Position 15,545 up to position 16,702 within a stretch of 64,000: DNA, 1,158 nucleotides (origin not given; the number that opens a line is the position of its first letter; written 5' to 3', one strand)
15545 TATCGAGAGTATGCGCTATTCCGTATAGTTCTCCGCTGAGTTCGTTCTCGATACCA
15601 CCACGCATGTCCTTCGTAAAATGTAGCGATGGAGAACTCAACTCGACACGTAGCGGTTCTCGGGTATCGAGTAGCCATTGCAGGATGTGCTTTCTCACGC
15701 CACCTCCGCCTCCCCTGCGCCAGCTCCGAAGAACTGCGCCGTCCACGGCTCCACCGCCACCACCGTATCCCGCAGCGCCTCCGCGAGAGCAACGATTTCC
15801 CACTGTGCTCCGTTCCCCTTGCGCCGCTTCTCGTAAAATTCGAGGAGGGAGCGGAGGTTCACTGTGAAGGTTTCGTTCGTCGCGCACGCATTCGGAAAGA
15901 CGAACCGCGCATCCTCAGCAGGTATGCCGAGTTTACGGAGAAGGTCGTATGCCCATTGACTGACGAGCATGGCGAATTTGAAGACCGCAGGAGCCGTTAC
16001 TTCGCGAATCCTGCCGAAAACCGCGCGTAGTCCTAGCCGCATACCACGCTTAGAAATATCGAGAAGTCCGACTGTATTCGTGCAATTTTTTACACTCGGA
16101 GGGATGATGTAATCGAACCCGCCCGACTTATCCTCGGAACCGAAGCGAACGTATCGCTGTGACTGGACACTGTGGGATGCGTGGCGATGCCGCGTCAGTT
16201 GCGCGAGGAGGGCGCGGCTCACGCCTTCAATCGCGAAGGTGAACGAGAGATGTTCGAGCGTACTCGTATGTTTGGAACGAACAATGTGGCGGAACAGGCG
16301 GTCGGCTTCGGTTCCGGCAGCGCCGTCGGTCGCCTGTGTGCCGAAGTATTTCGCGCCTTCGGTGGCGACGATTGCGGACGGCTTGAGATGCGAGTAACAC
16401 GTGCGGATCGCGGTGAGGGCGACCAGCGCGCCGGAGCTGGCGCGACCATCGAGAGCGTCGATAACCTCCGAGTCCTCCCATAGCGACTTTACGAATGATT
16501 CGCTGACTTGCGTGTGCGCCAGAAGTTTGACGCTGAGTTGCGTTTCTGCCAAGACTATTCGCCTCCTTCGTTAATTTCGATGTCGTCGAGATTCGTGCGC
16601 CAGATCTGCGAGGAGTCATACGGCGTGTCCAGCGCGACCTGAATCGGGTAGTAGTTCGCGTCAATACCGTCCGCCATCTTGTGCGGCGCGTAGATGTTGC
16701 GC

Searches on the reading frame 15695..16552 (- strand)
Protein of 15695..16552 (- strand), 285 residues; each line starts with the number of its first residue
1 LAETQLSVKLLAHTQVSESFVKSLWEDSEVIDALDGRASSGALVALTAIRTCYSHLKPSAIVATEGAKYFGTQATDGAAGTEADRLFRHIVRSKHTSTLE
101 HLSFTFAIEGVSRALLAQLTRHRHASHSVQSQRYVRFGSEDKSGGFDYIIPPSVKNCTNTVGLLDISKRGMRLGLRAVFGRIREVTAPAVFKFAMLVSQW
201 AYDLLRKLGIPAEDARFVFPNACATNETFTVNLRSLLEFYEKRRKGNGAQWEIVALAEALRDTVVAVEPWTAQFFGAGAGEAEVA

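Call 63: search_protein_families(library=pfam, proteins=[window:15695-16552:-], max_evalue=0.001)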
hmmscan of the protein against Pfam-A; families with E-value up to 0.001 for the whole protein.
window:15695-16552:- (285 aa): 1 family
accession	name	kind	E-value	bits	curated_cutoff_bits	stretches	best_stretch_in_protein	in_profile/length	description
PF02511.20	Thy1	-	1.3e-47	162.5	24.8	1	44-269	12-190/191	Thymidylate synthase complementing protein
